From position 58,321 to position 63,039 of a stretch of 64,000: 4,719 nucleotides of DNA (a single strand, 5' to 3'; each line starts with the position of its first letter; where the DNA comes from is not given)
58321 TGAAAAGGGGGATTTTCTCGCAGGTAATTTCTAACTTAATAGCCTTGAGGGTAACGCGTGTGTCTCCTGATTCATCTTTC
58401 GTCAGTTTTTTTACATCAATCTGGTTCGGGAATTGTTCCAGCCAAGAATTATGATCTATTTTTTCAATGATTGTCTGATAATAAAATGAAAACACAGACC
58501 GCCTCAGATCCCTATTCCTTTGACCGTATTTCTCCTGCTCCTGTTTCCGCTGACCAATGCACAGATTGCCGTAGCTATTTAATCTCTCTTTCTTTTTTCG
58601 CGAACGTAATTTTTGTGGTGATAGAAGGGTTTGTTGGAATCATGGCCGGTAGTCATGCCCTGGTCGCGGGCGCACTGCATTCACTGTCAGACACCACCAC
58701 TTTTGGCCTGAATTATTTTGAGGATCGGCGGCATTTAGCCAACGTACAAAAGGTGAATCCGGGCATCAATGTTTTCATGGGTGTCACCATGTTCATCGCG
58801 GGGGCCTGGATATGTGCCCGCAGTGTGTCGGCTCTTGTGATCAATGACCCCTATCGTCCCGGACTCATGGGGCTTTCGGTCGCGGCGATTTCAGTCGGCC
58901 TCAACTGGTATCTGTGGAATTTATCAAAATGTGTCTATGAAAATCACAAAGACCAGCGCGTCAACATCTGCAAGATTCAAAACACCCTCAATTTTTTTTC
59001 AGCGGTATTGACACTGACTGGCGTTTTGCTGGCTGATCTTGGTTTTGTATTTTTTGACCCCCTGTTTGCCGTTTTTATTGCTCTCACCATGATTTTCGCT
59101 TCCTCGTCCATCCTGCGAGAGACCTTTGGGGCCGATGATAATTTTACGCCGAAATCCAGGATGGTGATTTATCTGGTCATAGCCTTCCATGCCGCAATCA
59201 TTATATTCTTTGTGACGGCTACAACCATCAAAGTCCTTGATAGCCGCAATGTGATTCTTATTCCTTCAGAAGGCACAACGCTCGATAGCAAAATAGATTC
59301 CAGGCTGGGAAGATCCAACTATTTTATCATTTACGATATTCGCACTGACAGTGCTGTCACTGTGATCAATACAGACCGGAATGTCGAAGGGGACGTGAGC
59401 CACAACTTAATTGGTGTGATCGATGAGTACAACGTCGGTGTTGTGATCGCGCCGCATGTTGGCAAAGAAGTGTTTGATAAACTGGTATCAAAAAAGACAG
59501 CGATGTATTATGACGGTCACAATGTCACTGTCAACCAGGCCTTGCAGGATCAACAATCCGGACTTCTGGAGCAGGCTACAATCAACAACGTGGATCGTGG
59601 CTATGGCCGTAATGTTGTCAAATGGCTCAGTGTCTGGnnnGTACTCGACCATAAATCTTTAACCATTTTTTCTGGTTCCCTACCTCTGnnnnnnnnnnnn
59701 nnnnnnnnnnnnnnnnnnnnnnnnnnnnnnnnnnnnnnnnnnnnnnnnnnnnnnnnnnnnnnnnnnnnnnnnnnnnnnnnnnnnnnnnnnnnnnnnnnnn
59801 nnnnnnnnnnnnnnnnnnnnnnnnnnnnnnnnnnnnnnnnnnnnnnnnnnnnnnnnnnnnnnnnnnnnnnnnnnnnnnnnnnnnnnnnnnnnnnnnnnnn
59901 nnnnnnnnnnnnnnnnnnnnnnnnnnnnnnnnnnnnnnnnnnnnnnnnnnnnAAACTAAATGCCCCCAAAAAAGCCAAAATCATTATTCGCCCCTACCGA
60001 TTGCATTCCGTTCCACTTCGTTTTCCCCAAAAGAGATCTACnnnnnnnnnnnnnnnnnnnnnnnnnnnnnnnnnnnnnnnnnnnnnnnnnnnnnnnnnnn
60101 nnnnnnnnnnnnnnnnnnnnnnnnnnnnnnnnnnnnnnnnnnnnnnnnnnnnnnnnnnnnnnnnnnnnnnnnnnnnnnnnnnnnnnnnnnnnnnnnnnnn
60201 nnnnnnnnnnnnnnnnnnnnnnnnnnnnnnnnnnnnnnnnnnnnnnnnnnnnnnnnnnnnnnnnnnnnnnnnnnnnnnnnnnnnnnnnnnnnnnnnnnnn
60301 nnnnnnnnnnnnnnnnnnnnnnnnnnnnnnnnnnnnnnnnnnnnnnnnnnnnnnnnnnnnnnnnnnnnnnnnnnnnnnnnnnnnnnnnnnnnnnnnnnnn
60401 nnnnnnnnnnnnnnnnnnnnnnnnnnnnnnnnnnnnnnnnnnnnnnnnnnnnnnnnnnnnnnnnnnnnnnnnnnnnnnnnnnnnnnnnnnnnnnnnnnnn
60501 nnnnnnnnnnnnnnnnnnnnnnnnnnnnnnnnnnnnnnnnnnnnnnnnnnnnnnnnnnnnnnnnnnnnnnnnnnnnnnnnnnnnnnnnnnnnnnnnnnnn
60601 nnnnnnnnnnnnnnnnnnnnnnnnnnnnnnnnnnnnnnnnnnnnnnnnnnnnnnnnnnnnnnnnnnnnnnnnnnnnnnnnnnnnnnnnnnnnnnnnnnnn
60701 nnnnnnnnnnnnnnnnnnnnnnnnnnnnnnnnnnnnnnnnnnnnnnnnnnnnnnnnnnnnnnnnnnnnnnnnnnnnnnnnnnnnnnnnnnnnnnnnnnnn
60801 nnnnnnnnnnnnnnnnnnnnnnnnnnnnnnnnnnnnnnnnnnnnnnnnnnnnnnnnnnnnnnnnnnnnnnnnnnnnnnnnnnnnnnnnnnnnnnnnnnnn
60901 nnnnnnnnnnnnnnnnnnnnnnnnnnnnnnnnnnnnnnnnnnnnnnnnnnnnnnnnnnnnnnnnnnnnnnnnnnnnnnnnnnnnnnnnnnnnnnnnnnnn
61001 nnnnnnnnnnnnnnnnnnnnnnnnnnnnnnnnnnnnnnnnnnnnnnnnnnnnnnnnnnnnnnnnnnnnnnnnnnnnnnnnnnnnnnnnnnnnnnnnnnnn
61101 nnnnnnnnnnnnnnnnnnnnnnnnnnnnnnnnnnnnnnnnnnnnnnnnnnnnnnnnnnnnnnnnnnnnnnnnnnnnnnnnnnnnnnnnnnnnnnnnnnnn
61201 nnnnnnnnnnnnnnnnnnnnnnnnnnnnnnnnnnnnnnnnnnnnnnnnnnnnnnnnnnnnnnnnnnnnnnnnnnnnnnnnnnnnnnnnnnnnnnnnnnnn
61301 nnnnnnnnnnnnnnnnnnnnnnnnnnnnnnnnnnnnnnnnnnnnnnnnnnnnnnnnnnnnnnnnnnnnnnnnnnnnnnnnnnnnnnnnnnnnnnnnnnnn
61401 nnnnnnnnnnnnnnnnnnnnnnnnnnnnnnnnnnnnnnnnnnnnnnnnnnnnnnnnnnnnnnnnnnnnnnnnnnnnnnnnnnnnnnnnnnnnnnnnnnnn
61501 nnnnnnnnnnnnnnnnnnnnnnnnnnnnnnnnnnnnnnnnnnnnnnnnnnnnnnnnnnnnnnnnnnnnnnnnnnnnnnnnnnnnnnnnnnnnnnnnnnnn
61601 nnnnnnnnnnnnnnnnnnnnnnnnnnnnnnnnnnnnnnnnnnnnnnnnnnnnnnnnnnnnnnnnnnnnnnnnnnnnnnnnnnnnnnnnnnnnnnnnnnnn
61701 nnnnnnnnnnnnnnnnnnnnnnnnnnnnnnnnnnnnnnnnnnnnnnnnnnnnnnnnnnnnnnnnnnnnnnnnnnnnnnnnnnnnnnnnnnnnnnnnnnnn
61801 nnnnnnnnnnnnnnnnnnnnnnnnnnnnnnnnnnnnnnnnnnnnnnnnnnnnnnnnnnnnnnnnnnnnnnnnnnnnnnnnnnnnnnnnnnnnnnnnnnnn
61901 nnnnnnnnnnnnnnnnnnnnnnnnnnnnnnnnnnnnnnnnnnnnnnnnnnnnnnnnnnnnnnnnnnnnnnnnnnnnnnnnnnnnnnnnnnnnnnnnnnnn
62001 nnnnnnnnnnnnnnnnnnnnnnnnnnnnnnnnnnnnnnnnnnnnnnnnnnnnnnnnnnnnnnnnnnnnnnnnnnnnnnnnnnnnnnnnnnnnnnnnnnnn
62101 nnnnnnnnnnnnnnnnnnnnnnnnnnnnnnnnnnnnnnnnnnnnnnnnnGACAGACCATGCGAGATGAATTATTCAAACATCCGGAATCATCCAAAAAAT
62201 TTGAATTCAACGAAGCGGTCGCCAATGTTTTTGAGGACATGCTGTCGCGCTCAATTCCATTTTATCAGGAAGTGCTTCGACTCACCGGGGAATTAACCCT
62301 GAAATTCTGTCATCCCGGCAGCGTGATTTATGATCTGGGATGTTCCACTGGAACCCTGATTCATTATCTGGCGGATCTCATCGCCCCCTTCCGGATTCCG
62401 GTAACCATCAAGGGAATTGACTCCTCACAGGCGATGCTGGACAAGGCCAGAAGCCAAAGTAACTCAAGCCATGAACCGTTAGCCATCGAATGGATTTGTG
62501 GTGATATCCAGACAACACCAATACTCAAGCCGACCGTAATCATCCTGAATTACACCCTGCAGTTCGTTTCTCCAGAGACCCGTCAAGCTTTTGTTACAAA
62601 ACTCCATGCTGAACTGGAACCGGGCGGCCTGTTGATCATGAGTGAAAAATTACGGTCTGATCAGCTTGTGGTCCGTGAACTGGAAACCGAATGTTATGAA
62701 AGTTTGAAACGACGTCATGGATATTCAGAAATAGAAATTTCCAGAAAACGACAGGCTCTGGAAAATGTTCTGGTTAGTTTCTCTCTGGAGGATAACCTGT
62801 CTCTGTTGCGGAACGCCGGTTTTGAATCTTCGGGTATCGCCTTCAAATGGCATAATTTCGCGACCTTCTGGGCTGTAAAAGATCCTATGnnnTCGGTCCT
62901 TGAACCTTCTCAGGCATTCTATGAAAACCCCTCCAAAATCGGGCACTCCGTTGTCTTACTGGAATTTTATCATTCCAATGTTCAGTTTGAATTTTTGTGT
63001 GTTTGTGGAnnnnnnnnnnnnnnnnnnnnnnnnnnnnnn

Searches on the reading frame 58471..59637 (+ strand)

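Call 16: search_protein_families(library=pfam, proteins=[window:58471-59637:+], max_evalue=0.001)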
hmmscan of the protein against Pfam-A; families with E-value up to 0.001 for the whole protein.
window:58471-59637:+ (389 aa): 2 families
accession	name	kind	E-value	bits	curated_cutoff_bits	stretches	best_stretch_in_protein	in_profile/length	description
PF01545.26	Cation_efflux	-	1.1e-16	61.6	26.6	1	40-219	3-194/198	Cation efflux family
PF02579.22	Nitro_FeMo-Co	-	2.3e-10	41.1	26.3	1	272-360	2-91/94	Dinitrogenase iron-molybdenum cofactor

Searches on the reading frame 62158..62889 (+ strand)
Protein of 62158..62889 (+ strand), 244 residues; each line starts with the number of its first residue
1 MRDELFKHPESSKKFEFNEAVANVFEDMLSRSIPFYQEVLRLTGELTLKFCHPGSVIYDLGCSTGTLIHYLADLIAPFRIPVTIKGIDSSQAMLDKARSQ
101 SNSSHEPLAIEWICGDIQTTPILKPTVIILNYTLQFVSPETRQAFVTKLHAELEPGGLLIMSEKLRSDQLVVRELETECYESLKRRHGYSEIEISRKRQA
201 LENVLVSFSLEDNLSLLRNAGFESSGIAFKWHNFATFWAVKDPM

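Call 16: search_protein_families(library=pfam, proteins=[window:62158-62889:+], max_evalue=0.001)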
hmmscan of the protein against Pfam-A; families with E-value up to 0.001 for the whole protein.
window:62158-62889:+ (244 aa): 5 families
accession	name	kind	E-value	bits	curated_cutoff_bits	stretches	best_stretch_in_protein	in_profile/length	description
PF13649.12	Methyltransf_25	-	8.1e-13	49.3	27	1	57-157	1-97/97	Methyltransferase domain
PF08241.18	Methyltransf_11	-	9e-10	39.5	21.2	1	59-161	2-95/95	Methyltransferase domain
PF08242.18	Methyltransf_12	-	1.4e-09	39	30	1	59-159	2-98/98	Methyltransferase domain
PF13847.12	Methyltransf_31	-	7.6e-08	32.6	27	1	52-175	2-122/145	Methyltransferase domain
PF13489.12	Methyltransf_23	-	2e-05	24.8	27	1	51-222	20-159/164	Methyltransferase domain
